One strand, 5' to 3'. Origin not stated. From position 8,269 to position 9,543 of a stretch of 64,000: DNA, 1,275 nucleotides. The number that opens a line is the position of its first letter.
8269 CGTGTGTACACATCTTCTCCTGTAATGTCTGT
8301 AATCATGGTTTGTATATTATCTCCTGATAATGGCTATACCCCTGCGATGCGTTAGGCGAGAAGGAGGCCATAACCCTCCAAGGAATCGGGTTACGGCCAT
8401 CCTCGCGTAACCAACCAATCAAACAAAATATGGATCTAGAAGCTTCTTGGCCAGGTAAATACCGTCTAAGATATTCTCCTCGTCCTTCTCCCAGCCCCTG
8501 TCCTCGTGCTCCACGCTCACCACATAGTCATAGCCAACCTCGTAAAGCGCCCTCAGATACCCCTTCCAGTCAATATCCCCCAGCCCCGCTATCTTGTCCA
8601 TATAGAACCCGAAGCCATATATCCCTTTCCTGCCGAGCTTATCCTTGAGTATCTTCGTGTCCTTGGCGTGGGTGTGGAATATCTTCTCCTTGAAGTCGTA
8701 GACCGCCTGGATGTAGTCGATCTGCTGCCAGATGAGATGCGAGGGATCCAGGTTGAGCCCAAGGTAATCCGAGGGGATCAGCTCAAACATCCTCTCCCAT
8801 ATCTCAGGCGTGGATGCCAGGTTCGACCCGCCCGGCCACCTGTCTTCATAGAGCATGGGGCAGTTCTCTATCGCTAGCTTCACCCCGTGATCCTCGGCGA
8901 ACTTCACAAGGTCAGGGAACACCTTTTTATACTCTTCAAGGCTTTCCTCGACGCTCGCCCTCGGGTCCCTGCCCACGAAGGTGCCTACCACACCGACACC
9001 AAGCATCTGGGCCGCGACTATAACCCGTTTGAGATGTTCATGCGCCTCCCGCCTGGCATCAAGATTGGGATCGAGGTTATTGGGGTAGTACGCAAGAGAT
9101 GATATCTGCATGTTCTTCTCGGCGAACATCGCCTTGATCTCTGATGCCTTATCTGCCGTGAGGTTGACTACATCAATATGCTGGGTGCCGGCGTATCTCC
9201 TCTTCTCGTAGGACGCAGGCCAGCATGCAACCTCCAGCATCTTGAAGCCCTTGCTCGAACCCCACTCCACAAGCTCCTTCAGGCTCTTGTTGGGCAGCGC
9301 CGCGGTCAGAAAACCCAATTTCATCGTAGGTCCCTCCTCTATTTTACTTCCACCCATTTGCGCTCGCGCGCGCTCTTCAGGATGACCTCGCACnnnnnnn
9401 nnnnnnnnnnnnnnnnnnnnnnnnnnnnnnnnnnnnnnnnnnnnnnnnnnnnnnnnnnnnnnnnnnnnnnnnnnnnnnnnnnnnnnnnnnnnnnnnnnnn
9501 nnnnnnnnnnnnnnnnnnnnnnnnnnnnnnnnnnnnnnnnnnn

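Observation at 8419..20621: A 12-kb locus with paired Gfo/Idh/MocA oxidoreductase and xylose-isomerase-like TIM-barrel genes plus DeoC, suggesting an uncharacterised glycoside/polyol pathway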

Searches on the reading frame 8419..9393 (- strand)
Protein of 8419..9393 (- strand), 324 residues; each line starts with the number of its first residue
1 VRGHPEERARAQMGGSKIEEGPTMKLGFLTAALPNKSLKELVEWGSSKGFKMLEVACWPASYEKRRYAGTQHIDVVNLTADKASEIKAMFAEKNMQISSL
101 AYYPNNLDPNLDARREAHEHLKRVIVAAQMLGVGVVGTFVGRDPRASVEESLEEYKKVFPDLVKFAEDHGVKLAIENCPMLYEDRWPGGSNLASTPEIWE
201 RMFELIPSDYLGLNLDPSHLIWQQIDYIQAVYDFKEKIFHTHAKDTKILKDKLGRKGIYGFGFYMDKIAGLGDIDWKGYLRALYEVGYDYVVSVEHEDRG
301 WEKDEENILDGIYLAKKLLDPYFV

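Call 4: search_protein_families(library=pfam, proteins=[window:8419-9393:-])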
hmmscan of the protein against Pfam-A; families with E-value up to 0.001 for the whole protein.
window:8419-9393:- (324 aa): 1 family
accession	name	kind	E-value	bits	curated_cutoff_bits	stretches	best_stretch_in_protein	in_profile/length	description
PF01261.30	AP_endonuc_2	-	1.7e-37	129.9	31.1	1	49-312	8-243/249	Xylose isomerase-like TIM barrel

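Call 6: search_protein_families(library=ncbifam, proteins=[window:8419-9393:-], max_evalue=0.00001)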
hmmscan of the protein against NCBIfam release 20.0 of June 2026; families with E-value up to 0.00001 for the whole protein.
window:8419-9393:- (324 aa): 3 families
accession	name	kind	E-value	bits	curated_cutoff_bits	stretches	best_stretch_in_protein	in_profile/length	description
NF009689.0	PRK13210.1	subfamily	2e-08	33.7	200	1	24-321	4-277/286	L-ribulose-5-phosphate 3-epimerase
NF041099.2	keto_glucon_epim_IolO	equivalog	2.1e-08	33.8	300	0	84-246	51-214/269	5-keto-L-gluconate epimerase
TIGR04379.1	myo_inos_iolE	equivalog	3.2e-07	30.2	290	1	68-297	35-267/290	myo-inosose-2 dehydratase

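Call 11: search_solved_structures(query=window:8419-9324:-, max_evalue=0.01)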
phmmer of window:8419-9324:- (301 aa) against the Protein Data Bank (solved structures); distinct sequences matched with E-value up to 0.01: 6.
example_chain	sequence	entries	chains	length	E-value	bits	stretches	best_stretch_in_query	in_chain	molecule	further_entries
2zds_A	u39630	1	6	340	4.8e-14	55.6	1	187-280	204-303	Putative DNA-binding protein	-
3wqo_A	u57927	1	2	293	5e-06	29.3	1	124-275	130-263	Uncharacterized protein MJ1311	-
8ro4_A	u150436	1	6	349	1.5e-05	27.7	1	10-244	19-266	2-hydroxy-3-keto-glucal hydratase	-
3tva_A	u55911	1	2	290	0.00011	24.9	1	90-274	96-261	Xylose isomerase domain protein TIM barrel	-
2zvr_A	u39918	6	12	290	0.0011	21.6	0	61-224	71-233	Uncharacterized protein TM_0416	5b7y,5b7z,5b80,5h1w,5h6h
1i60_A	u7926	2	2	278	0.0084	18.7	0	73-272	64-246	IOLI PROTEIN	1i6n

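Call 13: find_homologous_proteins(query=window:8419-9324:-, max_evalue=1e-20)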
Query window:8419-9324:- (301 aa): 7525 proteins with E <= 1e-20 among 8000 candidates; the best 120 are listed.
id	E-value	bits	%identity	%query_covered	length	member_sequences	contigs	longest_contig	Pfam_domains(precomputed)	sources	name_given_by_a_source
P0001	8.5e-204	694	100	100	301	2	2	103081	PF01261.31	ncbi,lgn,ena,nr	ncbi:MAG TPA: sugar phosphate isomerase/epimerase [Firmicutes bacterium]|nr:sugar phosphate isomeras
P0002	2.7e-156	538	75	100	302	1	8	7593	PF01261.31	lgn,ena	-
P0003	6.3e-153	527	73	100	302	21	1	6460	PF03786.20,PF01261.31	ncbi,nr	ncbi:MAG: sugar phosphate isomerase/epimerase [Candidatus Atribacteria bacterium]|nr:sugar phosphate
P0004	6.3e-149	513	73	100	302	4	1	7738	PF01261.31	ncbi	-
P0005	1.1e-148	513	73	100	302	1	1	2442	PF01261.31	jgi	-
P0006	3.0e-148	511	73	100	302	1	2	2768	PF01261.31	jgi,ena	-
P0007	5.4e-148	510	72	100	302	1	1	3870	PF01261.31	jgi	jgi:Sugar phosphate isomerases/epimerases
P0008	1.9e-147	509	72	100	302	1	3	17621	PF01261.31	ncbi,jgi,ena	-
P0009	1.0e-146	506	72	100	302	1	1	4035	PF01261.31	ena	-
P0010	2.5e-146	505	72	100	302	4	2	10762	PF01261.31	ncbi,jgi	-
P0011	3.9e-146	504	72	100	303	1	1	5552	PF01261.31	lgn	-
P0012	1.4e-145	502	72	100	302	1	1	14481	PF01261.31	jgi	jgi:sugar phosphate isomerase/epimerase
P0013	1.8e-145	502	72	100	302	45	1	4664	PF01261.31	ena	-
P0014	6.1e-145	500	73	100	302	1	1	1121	PF01261.31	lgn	-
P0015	1.4e-144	499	72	100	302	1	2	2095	PF01261.31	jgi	-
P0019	1.8e-143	496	71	100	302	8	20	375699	PF01261.31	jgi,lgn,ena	jgi:sugar phosphate isomerase/epimerase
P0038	1.9e-134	466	64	100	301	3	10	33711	PF01261.31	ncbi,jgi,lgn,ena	-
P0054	6.8e-125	435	60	99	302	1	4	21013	PF01261.31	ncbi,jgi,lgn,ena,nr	ncbi:MAG TPA: sugar phosphate isomerase/epimerase [Candidatus Limiplasma sp.]|nr:sugar phosphate iso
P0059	4.6e-123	428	62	100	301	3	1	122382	PF03786.20,PF01261.31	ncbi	-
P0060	1.2e-121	424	60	100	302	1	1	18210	PF01261.31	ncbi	ncbi:MAG: sugar phosphate isomerase/epimerase family protein [Fusobacteriaceae bacterium]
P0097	1.3e-108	381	55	100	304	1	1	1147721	PF01261.31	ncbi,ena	-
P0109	3.9e-108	379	54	100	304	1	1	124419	PF01261.31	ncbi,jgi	jgi:sugar phosphate isomerase/epimerase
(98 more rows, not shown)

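Call 15: find_encoding_contigs(protein=P0019, flank=10000, max_places=3)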
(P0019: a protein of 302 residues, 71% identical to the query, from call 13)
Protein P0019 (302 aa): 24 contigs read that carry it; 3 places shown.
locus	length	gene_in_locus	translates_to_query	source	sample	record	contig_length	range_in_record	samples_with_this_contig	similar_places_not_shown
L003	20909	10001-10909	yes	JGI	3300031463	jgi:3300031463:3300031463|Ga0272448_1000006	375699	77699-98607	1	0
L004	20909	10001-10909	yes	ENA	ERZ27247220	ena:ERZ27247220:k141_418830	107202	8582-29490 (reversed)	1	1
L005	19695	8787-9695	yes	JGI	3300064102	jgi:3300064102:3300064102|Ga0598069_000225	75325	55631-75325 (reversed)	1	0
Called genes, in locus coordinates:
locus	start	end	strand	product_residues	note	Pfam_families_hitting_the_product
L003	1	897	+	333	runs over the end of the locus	PF00072:Response_reg, PF13487:HD_5, PF01966:HD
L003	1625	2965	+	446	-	PF05496:RuvB_N, PF00004:AAA, PF07724:AAA_2 (weak), PF07728:AAA_5 (weak), PF13173:AAA_14 (weak), PF16193:AAA_assoc_2, PF22703:Cdc6_lid, PF12002:MgsA_C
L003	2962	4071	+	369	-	PF01208:URO-D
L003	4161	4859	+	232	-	PF01791:DeoC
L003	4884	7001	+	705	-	PF00724:Oxidored_FMN, PF00070:Pyr_redox (faint), PF07992:Pyr_redox_2, PF12831:FAD_oxidored (weak), PF13450:NAD_binding_8 (weak)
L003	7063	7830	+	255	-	PF00392:GntR, PF07702:UTRA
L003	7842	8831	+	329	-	PF00480:ROK, PF01869:BcrAD_BadFG (faint)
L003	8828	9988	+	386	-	PF01408:GFO_IDH_MocA, PF22725:GFO_IDH_MocA_C3, PF02894:GFO_IDH_MocA_C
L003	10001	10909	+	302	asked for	PF01261:AP_endonuc_2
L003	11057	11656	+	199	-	PF01025:GrpE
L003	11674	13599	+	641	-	PF00012:HSP70, PF06723:MreB_Mbl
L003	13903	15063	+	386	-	PF00226:DnaJ, PF01556:DnaJ_C, PF00684:DnaJ_CXXCXGXG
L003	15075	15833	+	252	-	PF04452:Methyltrans_RNA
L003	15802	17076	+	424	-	PF00919:UPF0004, PF04055:Radical_SAM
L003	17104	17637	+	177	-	-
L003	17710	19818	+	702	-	PF13181:TPR_8 (faint), PF04932:Wzy_C, PF00515:TPR_1 (faint), PF07719:TPR_2 (faint), PF13424:TPR_12 (faint), PF13428:TPR_14 (faint), PF13432:TPR_16 (faint)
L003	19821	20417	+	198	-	PF00578:AhpC-TSA, PF08534:Redoxin, PF00085:Thioredoxin (weak), PF13905:Thioredoxin_8 (weak)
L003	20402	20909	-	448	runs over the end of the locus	PF13685:Fe-ADH_2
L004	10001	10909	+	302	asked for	PF01261:AP_endonuc_2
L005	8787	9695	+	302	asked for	PF01261:AP_endonuc_2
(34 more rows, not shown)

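Call 16: find_encoding_contigs(protein=P0059, flank=10000, max_places=2)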
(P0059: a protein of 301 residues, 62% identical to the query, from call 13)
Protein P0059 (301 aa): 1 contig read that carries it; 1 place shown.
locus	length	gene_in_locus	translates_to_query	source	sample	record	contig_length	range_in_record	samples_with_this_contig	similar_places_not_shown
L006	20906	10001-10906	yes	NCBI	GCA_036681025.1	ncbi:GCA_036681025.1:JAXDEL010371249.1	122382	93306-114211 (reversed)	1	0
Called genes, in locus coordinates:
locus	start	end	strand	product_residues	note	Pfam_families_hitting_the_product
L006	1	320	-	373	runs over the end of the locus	PF00561:Abhydrolase_1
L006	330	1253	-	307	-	PF00291:PALP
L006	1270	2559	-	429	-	PF01053:Cys_Met_Meta_PP, PF00155:Aminotran_1_2 (weak), PF01041:DegT_DnrJ_EryC1, PF00266:Aminotran_5 (weak)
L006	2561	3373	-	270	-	PF01171:ATP_bind_3 (faint)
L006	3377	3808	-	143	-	PF02082:Rrf2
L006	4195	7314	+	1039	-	PF03924:CHASE, PF13426:PAS_9 (weak), PF00990:GGDEF, PF01966:HD, PF13487:HD_5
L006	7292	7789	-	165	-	PF06172:Cupin_5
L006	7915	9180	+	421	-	-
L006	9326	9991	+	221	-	PF01791:DeoC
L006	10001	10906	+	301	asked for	PF01261:AP_endonuc_2, PF03786:UxuA (faint)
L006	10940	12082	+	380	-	PF01408:GFO_IDH_MocA, PF03447:NAD_binding_3 (weak), PF22725:GFO_IDH_MocA_C3, PF02894:GFO_IDH_MocA_C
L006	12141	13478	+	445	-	PF00349:Hexokinase_1, PF03727:Hexokinase_2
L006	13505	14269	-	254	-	PF08713:DNA_alkylation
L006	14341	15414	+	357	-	PF14486:DUF4432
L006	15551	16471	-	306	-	PF01458:SUFBD_core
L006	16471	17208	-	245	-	PF02463:SMC_N, PF00005:ABC_tran, PF13304:AAA_21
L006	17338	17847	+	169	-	PF07690:MFS_1 (weak)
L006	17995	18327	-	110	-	-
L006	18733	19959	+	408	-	PF01593:Amino_oxidase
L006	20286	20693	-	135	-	-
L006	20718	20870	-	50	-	-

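Call 18: find_related_loci(query=A1, collection=genome_contigs, flank=10000)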
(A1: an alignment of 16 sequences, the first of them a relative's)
Query A1 (301 aa) in genome_contigs; peptide patterns used: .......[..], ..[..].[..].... (x = any residue, [..] = any of these).
600 stretches matched a pattern (row limit reached: there are more); 595 encode a relative of the query (tblastn E <= 1e-3); the best 80 are kept; 80 distinct loci.
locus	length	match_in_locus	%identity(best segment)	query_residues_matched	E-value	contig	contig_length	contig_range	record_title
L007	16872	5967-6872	74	1-301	5e-153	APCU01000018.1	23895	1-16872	Candidatus Caldatribacterium saccharofermentans OP9-77CS F644_contig00315, whole genome shotgun sequence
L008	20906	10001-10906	73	1-301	8e-152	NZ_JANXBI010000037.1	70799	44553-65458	MAG: Candidatus Caldatribacterium sp. isolate SKYB28 k141_47754, whole genome shotgun sequence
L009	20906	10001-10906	69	1-301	7e-146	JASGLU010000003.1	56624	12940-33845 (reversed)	MAG: Candidatus Atribacteria bacterium isolate DJKA121_NP-J24_bin.16 scaffold_73, whole genome shotgun sequence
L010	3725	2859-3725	63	1-289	4e-128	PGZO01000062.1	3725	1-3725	MAG: Firmicutes bacterium HGW-Firmicutes-7 bjp_ig2157_scaffold_5145, whole genome shotgun sequence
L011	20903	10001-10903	58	1-301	4e-120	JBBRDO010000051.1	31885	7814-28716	MAG: Chloroflexia bacterium isolate Co_metawrap_2454 Cmw_2454_k141_9405967_length_31885_cov_31.0000, whole genome shotgu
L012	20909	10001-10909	54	1-300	3e-111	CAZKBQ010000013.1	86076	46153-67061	MAG TPA_asm: uncultured Anaerolineae bacterium isolate SRP290908_co1_178 genome assembly, contig: NODE_248_length_86076_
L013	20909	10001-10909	54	1-300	8e-111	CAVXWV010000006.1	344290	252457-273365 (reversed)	MAG: uncultured Chloroflexia bacterium isolate MFD04716.bin.2.163 genome assembly, contig: contig_24720, whole genome sh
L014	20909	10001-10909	53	1-300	1e-110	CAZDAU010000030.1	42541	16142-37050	MAG TPA_asm: uncultured Anaerolinea sp. isolate binchicken_co274_325 genome assembly, contig: NODE_2346_length_42541_cov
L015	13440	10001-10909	53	1-300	3e-110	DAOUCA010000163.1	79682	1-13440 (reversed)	MAG TPA_asm: Caldilineaceae bacterium isolate H76_764 k137_905039, whole genome shotgun sequence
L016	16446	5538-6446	52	1-300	3e-110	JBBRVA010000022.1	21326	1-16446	MAG: Caldilineales bacterium isolate La3_metabat2.059 La3_metabat2.059_K_20588_L_21326_cov_18.2943, whole genome shotgun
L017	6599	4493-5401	52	1-300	5e-110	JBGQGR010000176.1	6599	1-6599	MAG: Anaerolineae bacterium isolate OBJ2_061818_090_22 k141_1436343_length_6599_cov_7.0000, whole genome shotgun sequenc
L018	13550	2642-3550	53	1-300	6e-110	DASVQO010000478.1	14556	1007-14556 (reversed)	MAG TPA_asm: Chloroflexia bacterium isolate SMAG_U3210 k141_640587, whole genome shotgun sequence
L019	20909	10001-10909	52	1-300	1e-109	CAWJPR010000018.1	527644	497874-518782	MAG: uncultured Chloroflexia bacterium isolate MFD02979.bin.1.11 genome assembly, contig: contig_8690, whole genome shot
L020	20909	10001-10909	51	1-300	5e-107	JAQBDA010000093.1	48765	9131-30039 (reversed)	MAG: Chloroflexota bacterium isolate MAG_401_bin-08 401_bin-08_ctg-093, whole genome shotgun sequence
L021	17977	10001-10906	52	1-301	2e-106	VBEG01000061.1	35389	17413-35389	MAG: Chloroflexi bacterium isolate CF_20 14_1009_09_40cm_scaffold_910, whole genome shotgun sequence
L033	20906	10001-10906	52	1-299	8e-104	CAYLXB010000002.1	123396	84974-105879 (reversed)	MAG TPA_asm: uncultured Anaerolineaceae bacterium isolate SRP278314_co1_233 genome assembly, contig: NODE_158_length_123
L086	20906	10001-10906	51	1-301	9e-100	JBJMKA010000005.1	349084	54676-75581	MAG: Gaiellaceae bacterium isolate H2_18_all_fractions_metab_84_68_115 k255_807868, whole genome shotgun sequence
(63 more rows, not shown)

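Call 23: find_encoding_contigs(protein=P0109, flank=10000, max_places=1)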
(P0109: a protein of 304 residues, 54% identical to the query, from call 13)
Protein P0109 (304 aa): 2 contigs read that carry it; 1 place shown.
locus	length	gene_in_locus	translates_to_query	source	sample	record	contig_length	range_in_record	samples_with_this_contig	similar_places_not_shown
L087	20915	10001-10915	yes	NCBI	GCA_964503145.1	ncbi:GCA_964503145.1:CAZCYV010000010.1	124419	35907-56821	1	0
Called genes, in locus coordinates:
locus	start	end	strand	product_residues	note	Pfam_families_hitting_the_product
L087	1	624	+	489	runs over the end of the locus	PF08323:Glyco_transf_5, PF13439:Glyco_transf_4 (weak), PF00534:Glycos_transf_1, PF13692:Glyco_trans_1_4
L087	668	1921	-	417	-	PF04055:Radical_SAM, PF13186:SPASM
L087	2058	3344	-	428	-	PF09861:Lar_N, PF21113:LarA_C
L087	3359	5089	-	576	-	PF02730:AFOR_N, PF01314:AFOR_C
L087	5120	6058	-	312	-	PF02779:Transket_pyr, PF02780:Transketolase_C, PF22613:Transketolase_C_1 (weak)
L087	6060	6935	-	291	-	PF13292:DXP_synthase_N, PF00456:Transketolase_N, PF00676:E1_dh, PF02775:TPP_enzyme_C (weak)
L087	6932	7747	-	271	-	PF01047:MarR (weak), PF09339:HTH_IclR, PF12802:MarR_2 (weak), PF01614:IclR_C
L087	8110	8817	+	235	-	PF01791:DeoC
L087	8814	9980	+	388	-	PF01408:GFO_IDH_MocA, PF02894:GFO_IDH_MocA_C, PF22725:GFO_IDH_MocA_C3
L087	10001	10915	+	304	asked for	PF01261:AP_endonuc_2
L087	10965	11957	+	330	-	PF00480:ROK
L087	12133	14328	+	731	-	PF13407:Peripla_BP_4, PF13458:Peripla_BP_6, PF00318:Ribosomal_S2 (faint), PF04392:ABC_sub_bind (faint), PF13407:Peripla_BP_4, PF13458:Peripla_BP_6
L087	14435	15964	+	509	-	PF00005:ABC_tran, PF13304:AAA_21 (faint), PF00005:ABC_tran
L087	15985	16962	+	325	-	PF02653:BPD_transp_2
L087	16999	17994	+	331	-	PF02653:BPD_transp_2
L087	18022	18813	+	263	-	PF00106:adh_short, PF08659:KR, PF13561:adh_short_C2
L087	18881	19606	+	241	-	PF04199:Cyclase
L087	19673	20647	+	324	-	PF01326:PPDK_N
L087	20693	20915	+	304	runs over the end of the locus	-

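Call 24: find_encoding_contigs(protein=P0097, flank=10000, max_places=1)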
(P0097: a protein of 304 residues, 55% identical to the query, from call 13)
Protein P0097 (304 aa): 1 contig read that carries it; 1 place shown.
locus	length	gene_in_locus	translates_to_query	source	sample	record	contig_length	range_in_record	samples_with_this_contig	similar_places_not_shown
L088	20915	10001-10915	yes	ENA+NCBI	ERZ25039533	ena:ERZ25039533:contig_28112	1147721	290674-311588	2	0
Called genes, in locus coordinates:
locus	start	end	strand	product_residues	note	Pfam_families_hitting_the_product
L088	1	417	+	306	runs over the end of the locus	PF00581:Rhodanese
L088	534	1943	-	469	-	PF00696:AA_kinase, PF13840:ACT_7, PF22468:ACT_9, PF01842:ACT (weak), PF22468:ACT_9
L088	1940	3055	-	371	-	PF00742:Homoserine_dh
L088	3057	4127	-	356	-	PF01118:Semialdhyde_dh, PF02774:Semialdhyde_dhC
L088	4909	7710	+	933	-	PF00311:PEPcase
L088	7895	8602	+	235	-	PF01791:DeoC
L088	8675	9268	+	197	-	PF01408:GFO_IDH_MocA, PF22725:GFO_IDH_MocA_C3, PF02894:GFO_IDH_MocA_C (weak)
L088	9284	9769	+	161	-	PF02894:GFO_IDH_MocA_C, PF22725:GFO_IDH_MocA_C3 (weak)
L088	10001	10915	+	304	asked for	PF01261:AP_endonuc_2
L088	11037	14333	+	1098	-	PF25873:WHD_MalT, PF17874:TPR_MalT (faint), PF13424:TPR_12, PF03704:BTAD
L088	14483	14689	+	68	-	-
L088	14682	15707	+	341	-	PF08545:ACP_syn_III, PF08541:ACP_syn_III_C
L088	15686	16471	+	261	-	PF00106:adh_short, PF08659:KR, PF13561:adh_short_C2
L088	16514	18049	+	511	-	PF00501:AMP-binding, PF13193:AMP-binding_C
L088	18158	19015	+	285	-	PF00561:Abhydrolase_1, PF12146:Hydrolase_4, PF12697:Abhydrolase_6, PF08386:Abhydrolase_4 (faint)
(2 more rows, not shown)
